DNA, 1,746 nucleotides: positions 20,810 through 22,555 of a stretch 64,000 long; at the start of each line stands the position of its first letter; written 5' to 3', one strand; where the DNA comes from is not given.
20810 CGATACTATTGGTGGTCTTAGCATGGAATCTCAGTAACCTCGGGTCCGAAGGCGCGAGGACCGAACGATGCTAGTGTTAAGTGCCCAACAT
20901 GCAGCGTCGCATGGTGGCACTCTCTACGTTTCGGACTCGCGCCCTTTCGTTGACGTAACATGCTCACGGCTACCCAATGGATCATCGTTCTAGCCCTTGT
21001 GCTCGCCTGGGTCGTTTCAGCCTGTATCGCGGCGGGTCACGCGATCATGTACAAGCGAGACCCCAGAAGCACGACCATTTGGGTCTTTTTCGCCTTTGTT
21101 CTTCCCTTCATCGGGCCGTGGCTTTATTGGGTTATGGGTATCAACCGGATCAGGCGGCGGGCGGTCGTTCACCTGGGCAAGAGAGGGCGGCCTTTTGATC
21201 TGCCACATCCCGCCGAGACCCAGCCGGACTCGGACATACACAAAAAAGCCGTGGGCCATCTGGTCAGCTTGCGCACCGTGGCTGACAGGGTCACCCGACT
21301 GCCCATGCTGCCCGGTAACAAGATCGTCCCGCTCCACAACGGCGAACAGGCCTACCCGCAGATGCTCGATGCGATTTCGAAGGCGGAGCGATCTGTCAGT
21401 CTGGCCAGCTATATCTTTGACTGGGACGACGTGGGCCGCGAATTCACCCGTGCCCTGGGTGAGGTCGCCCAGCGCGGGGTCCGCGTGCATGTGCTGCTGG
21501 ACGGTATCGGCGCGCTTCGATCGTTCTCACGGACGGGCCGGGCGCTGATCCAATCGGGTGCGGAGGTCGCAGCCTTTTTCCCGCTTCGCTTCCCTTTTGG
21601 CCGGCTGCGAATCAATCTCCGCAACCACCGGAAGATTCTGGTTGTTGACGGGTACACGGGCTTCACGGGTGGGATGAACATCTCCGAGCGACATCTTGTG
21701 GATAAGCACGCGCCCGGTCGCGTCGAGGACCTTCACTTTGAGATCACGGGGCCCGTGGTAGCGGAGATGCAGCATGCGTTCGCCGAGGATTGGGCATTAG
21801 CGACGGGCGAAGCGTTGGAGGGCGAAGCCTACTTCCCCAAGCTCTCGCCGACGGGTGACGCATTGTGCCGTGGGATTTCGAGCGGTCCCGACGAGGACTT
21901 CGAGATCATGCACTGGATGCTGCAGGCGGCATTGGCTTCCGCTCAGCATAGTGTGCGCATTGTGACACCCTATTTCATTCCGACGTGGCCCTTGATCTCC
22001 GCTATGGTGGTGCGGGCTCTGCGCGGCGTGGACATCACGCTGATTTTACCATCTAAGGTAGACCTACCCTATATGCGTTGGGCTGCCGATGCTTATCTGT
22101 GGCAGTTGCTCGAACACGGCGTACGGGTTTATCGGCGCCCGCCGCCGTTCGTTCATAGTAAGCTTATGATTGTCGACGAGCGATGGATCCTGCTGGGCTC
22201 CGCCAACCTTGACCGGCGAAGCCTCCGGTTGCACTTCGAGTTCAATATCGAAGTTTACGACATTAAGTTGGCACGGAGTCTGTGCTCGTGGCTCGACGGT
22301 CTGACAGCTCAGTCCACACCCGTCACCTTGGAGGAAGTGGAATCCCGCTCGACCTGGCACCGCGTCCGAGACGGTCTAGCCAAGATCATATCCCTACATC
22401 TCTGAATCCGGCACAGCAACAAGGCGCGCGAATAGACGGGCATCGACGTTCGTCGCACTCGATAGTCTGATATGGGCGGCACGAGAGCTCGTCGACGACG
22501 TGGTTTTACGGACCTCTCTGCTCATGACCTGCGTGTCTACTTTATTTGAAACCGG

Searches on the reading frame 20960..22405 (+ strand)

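Call 55: search_protein_families(library=pfam, proteins=[window:20960-22405:+], max_evalue=0.00001)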
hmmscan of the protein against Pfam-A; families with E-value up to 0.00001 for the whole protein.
window:20960-22405:+ (481 aa): 3 families
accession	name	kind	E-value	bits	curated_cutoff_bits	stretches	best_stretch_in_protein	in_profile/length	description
PF13091.12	PLDc_2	-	1.7e-43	148.1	27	2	323-445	3-128/132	PLD-like domain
PF00614.28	PLDc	-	2.2e-16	59.5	21.9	2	397-421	4-28/28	Phospholipase D Active site motif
PF13396.11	PLDc_N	-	3.2e-07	30.6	23.3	1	22-60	4-41/42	Phospholipase_D-nuclease N-terminal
